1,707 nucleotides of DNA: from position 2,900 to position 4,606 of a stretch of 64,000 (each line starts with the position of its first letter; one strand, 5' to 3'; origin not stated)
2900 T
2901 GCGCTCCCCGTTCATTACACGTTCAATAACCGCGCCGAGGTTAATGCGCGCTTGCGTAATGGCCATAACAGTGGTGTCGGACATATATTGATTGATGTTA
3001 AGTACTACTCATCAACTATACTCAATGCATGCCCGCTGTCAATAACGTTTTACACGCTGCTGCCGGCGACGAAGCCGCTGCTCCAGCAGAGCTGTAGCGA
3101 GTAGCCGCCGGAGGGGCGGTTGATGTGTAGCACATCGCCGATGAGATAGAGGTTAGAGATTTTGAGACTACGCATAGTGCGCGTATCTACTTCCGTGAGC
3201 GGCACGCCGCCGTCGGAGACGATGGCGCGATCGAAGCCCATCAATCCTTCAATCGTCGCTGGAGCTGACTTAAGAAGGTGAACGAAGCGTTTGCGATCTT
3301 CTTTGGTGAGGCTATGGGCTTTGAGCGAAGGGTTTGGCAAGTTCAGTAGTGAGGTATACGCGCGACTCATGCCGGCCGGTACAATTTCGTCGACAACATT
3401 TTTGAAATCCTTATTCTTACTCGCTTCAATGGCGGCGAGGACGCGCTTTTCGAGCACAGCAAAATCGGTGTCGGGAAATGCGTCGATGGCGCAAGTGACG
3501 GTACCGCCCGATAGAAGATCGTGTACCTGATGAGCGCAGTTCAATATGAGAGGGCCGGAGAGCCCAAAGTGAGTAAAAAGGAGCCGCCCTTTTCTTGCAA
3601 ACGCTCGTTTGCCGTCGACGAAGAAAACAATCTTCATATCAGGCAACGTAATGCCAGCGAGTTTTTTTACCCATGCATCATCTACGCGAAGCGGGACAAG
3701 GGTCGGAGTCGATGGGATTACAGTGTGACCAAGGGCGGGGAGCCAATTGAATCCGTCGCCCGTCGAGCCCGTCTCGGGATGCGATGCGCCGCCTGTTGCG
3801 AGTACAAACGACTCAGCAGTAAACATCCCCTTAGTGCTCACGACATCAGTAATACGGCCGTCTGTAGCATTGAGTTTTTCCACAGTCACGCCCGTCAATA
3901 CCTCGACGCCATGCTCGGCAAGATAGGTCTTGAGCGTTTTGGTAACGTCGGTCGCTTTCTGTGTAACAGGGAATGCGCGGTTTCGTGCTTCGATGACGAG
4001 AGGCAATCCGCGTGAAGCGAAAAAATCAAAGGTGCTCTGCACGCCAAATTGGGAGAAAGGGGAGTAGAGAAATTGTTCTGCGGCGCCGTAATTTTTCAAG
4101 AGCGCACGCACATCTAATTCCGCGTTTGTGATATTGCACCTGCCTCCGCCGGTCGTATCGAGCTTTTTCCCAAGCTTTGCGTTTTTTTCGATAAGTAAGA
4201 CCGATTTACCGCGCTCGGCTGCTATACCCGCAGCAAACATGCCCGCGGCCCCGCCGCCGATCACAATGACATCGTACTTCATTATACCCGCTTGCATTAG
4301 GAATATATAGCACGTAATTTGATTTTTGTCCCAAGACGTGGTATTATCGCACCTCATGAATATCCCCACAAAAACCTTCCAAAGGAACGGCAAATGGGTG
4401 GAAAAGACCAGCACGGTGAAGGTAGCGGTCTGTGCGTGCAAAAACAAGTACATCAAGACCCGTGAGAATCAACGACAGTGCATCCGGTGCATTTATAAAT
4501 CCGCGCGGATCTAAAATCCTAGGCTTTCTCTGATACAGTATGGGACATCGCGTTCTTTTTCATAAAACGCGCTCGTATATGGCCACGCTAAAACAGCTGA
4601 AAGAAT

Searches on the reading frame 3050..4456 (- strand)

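Call 89: search_protein_families(library=pfam, proteins=[window:3050-4456:-], max_evalue=0.00001)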
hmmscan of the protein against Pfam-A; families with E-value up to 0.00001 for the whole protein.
window:3050-4456:- (468 aa): 11 families
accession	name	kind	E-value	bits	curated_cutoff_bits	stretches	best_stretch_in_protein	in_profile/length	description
PF03486.20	HI0933_like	-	2.6e-73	246.9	50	1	62-466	2-243/244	HI0933-like protein Rossmann domain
PF22780.1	HI0933_like_1st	-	3e-30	105.7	27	1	251-413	2-165/165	HI0933-like protein barrel and H2TH domain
PF01266.30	DAO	-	4.2e-12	46.7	27.9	1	62-96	1-35/353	FAD dependent oxidoreductase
PF12831.13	FAD_oxidored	-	4.6e-12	46.4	27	1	62-223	1-146/416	FAD dependent oxidoreductase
PF00890.30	FAD_binding_2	-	1.2e-11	44.9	20.4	1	62-106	1-45/414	FAD binding domain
PF07992.20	Pyr_redox_2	-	1.4e-11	44.8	26.1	0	154-226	170-240/291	Pyridine nucleotide-disulphide oxidoreductase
PF00070.33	Pyr_redox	-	1.7e-09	38.5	22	0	63-102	2-41/82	Pyridine nucleotide-disulphide oxidoreductase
PF01494.25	FAD_binding_3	-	1.3e-08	34.9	22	1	60-207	1-138/349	FAD binding domain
PF01134.28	GIDA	-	2e-07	30.9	22.1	1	62-223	1-150/391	Glucose inhibited division protein A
PF13450.12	NAD_binding_8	-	1.6e-06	28.7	21.9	1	65-98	1-34/68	NAD(P)-binding Rossmann-like domain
PF13738.12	Pyr_redox_3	-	7.3e-06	25.9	30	0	64-96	1-33/305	Pyridine nucleotide-disulphide oxidoreductase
